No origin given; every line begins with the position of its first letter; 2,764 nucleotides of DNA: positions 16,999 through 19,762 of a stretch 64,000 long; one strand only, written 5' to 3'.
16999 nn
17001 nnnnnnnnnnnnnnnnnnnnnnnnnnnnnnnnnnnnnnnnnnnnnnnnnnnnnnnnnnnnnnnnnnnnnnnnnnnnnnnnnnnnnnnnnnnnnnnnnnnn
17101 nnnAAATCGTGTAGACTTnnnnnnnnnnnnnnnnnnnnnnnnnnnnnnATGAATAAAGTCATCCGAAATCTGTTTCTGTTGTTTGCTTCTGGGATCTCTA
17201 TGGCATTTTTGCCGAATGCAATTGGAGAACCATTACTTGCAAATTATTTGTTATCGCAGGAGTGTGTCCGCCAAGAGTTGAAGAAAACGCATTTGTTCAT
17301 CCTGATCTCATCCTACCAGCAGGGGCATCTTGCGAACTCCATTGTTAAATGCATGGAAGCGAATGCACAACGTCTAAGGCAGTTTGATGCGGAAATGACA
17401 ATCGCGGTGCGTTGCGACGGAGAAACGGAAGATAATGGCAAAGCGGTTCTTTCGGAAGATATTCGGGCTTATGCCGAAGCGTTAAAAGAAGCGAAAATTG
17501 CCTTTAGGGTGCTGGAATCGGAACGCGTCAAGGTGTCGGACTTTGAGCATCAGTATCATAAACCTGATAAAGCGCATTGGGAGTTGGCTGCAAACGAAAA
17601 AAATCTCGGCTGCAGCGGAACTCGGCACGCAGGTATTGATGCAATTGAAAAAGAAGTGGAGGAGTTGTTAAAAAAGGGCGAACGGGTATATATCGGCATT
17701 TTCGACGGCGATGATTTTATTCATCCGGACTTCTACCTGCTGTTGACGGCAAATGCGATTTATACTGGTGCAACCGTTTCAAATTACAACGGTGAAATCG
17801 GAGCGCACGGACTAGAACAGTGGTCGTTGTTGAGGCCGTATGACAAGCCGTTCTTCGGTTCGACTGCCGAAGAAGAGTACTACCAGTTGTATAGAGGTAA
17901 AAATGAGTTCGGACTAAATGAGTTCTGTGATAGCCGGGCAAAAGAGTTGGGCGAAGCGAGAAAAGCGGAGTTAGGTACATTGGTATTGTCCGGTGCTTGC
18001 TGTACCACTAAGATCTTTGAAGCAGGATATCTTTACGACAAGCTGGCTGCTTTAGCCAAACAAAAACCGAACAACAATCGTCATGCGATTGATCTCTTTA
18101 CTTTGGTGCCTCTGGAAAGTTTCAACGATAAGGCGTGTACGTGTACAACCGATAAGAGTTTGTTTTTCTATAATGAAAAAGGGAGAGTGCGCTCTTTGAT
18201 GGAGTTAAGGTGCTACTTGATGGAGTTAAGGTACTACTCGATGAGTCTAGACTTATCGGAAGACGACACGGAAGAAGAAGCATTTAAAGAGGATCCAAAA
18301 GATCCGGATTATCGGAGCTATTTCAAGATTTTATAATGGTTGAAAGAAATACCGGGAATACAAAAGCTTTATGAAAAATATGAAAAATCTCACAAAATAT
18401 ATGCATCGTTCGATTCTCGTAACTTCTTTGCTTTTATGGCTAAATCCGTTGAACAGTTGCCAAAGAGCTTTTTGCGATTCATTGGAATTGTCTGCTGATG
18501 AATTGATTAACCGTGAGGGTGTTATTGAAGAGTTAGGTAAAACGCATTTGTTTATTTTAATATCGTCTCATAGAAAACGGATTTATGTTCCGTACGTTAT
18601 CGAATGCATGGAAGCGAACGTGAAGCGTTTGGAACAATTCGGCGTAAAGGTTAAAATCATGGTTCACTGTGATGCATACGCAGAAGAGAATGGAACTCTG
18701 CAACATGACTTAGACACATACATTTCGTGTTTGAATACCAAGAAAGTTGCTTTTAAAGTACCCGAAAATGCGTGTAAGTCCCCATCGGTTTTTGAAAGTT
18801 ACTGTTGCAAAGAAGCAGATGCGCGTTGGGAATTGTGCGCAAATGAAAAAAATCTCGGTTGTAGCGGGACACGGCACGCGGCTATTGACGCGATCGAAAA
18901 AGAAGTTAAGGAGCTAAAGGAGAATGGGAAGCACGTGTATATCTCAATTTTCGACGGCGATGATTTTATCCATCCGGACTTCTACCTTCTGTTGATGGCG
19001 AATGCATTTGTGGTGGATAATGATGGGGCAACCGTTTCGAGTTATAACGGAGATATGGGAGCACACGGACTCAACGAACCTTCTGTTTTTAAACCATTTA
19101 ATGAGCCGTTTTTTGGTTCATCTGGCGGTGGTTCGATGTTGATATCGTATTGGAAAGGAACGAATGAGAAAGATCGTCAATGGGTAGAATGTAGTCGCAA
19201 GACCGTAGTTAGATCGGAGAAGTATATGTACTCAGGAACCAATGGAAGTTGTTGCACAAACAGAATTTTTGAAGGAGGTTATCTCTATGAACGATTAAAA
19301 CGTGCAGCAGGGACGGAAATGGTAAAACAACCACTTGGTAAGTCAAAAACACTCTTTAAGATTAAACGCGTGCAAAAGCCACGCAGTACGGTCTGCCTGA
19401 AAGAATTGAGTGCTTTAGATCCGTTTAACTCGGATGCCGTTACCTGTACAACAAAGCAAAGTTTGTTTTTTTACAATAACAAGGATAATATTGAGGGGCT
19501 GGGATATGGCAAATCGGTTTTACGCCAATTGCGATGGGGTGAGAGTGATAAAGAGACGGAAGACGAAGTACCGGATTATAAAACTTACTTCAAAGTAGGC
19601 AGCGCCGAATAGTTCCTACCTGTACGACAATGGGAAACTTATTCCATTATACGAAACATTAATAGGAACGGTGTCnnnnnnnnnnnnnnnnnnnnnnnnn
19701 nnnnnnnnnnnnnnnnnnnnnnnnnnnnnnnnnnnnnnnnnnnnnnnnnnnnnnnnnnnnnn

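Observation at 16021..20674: Tandem array of four divergent paralogs encoding exported or anchored GT-A (GT2, SpsA-like) glycosyltransferase-like proteins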

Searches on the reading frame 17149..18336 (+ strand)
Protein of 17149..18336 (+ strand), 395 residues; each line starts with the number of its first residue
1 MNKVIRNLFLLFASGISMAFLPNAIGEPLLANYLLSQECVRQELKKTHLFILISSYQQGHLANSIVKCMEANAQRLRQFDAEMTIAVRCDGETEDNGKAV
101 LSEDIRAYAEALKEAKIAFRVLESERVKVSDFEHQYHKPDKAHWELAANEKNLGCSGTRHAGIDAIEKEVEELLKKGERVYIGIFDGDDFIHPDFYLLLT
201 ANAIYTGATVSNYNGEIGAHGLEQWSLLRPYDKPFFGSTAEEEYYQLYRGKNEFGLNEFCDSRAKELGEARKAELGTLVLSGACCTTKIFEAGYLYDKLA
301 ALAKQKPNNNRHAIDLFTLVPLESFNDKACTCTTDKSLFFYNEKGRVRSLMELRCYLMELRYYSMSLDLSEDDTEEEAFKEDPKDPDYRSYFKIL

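Call 3: search_protein_families(library=pfam, proteins=[window:17149-18336:+], max_evalue=10)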
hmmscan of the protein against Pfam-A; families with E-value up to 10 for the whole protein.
window:17149-18336:+ (395 aa): 2 families
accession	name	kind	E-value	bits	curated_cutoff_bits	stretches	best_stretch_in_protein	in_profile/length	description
PF00535.33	Glycos_transf_2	-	0.015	15.6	23.3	1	138-211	50-111/168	Glycosyl transferase family 2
PF08891.16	YfcL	-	0.18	12.6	25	1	52-87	24-59/83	YfcL protein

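Call 4: search_protein_families(library=ncbifam, proteins=[window:17149-18336:+], max_evalue=10)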
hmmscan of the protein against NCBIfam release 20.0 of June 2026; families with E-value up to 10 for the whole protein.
window:17149-18336:+ (395 aa): 1 family
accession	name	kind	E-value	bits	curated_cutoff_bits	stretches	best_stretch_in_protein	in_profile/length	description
NF004867.0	PRK06224.1-4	equivalog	0.0056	15.8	409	1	99-173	111-187/261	citryl-CoA lyase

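Call 66: search_protein_families(library=padloc, proteins=[window:17149-18336:+], max_evalue=0.1)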
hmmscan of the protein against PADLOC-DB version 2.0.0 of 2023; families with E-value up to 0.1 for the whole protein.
window:17149-18336:+ (395 aa): 0 families

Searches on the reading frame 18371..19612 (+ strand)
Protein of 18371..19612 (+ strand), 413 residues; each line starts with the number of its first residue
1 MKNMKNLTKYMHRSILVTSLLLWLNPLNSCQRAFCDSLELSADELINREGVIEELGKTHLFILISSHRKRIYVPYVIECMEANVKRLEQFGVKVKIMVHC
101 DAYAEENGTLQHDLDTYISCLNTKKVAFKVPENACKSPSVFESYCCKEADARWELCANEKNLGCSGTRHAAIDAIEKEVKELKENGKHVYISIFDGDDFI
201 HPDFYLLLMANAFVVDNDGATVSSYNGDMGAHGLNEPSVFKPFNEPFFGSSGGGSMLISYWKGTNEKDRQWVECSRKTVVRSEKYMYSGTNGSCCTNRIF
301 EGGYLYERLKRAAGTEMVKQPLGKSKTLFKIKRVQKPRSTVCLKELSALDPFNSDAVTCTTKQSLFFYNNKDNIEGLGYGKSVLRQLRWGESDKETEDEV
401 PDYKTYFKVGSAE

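Call 3: search_protein_families(library=pfam, proteins=[window:18371-19612:+], max_evalue=10)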
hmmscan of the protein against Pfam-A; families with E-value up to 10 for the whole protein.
window:18371-19612:+ (413 aa): 3 families
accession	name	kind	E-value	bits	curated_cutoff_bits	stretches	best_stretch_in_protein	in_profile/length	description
PF00535.33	Glycos_transf_2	-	0.0014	19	23.3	1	146-230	50-121/168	Glycosyl transferase family 2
PF04055.27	Radical_SAM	-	0.02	15.5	29.5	1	164-209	22-67/166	Radical SAM superfamily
PF16356.10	DUF4983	-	0.23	12.5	26.4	1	255-276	9-30/88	Domain of unknown function (DUF4983)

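Call 4: search_protein_families(library=ncbifam, proteins=[window:18371-19612:+], max_evalue=10)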
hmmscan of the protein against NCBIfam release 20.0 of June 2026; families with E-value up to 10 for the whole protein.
window:18371-19612:+ (413 aa): 2 families
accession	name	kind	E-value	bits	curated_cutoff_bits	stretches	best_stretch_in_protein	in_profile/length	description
NF011941.0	PRK15412.1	equivalog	0.034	13.7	359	1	173-234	107-168/185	thiol:disulfide interchange protein DsbE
NF003071.0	PRK03995.1-3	equivalog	0.12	11.6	363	1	53-131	41-117/254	D-aminoacyl-tRNA deacylase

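Call 66: search_protein_families(library=padloc, proteins=[window:18371-19612:+], max_evalue=0.1)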
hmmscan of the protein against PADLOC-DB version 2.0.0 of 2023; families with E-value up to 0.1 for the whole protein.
window:18371-19612:+ (413 aa): 0 families
